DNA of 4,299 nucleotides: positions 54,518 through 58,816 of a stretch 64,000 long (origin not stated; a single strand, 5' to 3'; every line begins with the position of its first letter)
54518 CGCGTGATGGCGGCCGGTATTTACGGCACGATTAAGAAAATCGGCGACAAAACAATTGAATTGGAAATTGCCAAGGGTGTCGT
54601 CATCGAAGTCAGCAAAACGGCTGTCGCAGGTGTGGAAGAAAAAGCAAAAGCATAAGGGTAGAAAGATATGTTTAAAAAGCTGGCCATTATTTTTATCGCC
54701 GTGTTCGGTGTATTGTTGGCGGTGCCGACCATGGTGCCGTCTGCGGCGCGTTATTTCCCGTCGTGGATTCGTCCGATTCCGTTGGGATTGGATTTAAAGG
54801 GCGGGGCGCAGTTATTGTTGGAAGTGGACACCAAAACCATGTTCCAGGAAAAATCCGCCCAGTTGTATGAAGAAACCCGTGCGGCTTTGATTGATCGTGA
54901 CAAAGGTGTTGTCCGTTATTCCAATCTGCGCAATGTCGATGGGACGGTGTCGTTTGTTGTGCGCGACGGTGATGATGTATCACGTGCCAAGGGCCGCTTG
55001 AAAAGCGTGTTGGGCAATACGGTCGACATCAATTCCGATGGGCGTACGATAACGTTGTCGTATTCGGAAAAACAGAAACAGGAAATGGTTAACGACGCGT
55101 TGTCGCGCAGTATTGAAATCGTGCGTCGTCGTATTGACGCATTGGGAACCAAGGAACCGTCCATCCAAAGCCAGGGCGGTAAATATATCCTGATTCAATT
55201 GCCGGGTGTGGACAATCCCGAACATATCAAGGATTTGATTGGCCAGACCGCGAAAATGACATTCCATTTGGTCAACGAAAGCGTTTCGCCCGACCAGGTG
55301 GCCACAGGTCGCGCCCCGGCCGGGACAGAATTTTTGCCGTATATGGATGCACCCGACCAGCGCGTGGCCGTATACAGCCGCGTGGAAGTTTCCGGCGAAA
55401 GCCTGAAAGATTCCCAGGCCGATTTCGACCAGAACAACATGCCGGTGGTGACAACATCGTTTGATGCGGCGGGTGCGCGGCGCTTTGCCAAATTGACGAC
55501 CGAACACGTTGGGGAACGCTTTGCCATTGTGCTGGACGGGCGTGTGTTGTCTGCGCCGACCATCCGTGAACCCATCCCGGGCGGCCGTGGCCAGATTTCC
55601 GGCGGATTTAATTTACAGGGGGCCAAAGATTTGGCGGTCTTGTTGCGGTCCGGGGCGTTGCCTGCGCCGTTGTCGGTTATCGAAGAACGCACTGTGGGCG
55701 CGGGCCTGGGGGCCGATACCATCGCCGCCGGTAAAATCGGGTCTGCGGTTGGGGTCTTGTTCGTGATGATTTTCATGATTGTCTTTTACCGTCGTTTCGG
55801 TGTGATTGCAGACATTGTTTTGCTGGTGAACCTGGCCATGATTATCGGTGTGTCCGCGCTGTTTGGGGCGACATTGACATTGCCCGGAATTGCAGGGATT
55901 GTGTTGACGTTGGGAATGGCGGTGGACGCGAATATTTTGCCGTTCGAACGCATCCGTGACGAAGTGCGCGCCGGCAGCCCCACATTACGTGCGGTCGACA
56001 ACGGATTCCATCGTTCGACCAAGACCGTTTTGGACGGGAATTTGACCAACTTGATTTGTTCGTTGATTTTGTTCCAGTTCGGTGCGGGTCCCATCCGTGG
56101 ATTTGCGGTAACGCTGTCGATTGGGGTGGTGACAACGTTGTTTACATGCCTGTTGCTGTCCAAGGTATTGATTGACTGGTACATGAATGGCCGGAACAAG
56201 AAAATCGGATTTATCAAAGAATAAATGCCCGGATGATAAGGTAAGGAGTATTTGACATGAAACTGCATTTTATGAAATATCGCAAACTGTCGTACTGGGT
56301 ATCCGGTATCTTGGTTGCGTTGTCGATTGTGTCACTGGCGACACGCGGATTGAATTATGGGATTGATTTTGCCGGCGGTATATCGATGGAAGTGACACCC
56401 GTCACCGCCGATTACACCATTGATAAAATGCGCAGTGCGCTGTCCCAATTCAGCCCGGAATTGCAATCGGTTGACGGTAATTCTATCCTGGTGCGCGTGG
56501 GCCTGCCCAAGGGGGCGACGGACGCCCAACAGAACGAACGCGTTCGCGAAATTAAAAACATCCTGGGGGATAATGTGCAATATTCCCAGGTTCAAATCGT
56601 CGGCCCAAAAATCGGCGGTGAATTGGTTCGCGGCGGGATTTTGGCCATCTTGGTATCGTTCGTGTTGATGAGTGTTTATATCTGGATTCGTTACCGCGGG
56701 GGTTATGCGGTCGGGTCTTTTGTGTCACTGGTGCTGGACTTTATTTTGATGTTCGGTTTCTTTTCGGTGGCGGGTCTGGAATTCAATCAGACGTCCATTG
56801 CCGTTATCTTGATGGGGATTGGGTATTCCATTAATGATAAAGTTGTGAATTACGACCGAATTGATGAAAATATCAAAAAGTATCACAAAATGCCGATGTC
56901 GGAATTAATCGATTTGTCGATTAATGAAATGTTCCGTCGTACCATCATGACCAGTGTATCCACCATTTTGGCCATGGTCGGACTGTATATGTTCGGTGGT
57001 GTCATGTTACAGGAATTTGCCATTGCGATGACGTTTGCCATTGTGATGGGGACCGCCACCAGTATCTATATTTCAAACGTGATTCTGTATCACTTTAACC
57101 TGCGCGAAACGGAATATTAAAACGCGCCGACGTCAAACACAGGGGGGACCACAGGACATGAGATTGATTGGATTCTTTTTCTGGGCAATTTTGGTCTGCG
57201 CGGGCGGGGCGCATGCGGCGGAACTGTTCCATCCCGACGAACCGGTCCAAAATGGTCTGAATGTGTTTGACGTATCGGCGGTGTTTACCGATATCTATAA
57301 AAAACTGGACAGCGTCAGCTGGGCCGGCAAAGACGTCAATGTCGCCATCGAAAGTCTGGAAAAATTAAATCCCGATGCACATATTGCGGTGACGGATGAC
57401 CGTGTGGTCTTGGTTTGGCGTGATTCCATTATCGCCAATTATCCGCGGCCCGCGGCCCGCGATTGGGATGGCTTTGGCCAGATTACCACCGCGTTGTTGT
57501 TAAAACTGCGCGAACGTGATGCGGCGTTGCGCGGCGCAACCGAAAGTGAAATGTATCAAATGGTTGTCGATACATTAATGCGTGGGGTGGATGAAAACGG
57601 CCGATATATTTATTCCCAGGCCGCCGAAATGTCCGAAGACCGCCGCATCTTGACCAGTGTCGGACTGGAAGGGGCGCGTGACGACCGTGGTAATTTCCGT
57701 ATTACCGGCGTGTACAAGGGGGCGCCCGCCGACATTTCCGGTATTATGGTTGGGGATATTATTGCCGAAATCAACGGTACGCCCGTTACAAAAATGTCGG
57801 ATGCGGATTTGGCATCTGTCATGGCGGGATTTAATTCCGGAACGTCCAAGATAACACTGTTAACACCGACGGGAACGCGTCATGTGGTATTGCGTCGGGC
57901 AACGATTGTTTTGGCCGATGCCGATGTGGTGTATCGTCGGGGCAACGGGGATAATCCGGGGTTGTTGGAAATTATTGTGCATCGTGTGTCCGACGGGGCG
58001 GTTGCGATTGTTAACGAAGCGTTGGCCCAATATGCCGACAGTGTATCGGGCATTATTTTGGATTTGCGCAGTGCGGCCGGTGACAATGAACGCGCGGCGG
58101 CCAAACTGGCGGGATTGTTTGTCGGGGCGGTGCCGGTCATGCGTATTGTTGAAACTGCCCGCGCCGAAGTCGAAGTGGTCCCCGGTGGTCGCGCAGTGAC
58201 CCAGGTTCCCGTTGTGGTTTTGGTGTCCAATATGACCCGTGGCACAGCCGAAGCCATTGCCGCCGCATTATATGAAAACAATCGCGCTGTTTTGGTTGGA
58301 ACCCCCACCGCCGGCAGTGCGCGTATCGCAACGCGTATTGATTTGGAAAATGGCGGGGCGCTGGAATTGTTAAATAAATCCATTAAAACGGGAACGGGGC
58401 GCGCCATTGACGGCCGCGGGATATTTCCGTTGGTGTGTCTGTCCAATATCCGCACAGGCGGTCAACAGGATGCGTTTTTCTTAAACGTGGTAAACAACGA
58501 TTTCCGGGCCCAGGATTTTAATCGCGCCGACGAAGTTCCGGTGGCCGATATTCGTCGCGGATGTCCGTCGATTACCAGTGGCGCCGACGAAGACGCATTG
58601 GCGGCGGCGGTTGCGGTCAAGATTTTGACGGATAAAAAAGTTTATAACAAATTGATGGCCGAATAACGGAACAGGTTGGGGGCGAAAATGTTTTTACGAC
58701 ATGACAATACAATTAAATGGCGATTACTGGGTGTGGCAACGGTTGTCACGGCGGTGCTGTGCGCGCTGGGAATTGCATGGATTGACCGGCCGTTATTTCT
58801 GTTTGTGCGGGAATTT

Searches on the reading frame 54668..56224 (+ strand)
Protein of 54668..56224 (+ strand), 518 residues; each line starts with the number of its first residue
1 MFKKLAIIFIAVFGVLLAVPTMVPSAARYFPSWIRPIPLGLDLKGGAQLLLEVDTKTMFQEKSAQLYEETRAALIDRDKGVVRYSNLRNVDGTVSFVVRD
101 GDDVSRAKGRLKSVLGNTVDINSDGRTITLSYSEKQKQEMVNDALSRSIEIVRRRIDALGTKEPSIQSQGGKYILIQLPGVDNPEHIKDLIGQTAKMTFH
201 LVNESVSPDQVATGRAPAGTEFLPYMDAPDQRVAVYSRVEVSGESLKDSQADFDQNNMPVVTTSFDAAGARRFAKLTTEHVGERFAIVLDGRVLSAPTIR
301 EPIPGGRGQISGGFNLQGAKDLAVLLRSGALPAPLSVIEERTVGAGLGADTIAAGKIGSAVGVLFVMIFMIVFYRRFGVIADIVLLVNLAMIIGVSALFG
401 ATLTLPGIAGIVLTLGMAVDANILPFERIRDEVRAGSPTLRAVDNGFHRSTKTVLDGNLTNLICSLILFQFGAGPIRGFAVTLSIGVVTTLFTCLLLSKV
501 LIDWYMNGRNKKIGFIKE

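Call 52: search_protein_families(library=pfam, proteins=[window:54668-56224:+], max_evalue=0.00001)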
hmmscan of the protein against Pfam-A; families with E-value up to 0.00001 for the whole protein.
window:54668-56224:+ (518 aa): 3 families
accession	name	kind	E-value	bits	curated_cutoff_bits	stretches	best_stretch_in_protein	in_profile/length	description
PF22599.2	SecDF_P1_head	-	2.2e-38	131.1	27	1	222-333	3-114/114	SecDF, P1 head subdomain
PF21760.3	SecD_1st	-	1.2e-24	85.9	27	1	146-204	2-60/60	Protein translocase subunit SecDF, P1 domain, N-terminal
PF02355.23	SecD_SecF_C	-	7.3e-15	55.3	20.5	1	336-506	14-187/189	Protein export membrane protein SecD/SecF, C-terminal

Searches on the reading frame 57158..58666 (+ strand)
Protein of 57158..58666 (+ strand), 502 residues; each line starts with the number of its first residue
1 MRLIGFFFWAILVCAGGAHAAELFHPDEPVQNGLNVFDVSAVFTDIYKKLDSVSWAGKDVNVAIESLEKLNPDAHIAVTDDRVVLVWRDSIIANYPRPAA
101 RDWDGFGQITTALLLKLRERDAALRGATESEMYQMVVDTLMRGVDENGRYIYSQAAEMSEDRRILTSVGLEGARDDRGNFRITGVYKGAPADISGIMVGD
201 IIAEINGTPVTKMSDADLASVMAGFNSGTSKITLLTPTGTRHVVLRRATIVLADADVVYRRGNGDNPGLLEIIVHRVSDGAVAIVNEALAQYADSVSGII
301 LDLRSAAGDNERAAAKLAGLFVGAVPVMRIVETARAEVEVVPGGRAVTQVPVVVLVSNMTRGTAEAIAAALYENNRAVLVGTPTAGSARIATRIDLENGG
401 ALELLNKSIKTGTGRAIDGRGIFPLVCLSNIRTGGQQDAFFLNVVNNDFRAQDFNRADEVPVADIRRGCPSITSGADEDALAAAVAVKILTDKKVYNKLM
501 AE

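Call 52: search_protein_families(library=pfam, proteins=[window:57158-58666:+], max_evalue=0.00001)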
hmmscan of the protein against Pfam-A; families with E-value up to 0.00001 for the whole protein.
window:57158-58666:+ (502 aa): 3 families
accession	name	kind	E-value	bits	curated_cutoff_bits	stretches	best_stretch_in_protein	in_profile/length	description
PF03572.23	Peptidase_S41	-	9.1e-19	68.1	24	1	286-424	19-161/165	Peptidase family S41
PF00595.29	PDZ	-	2.3e-09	38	23.2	1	166-235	10-79/81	PDZ domain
PF17820.7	PDZ_6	-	3.8e-08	33.4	27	1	182-223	2-41/54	PDZ domain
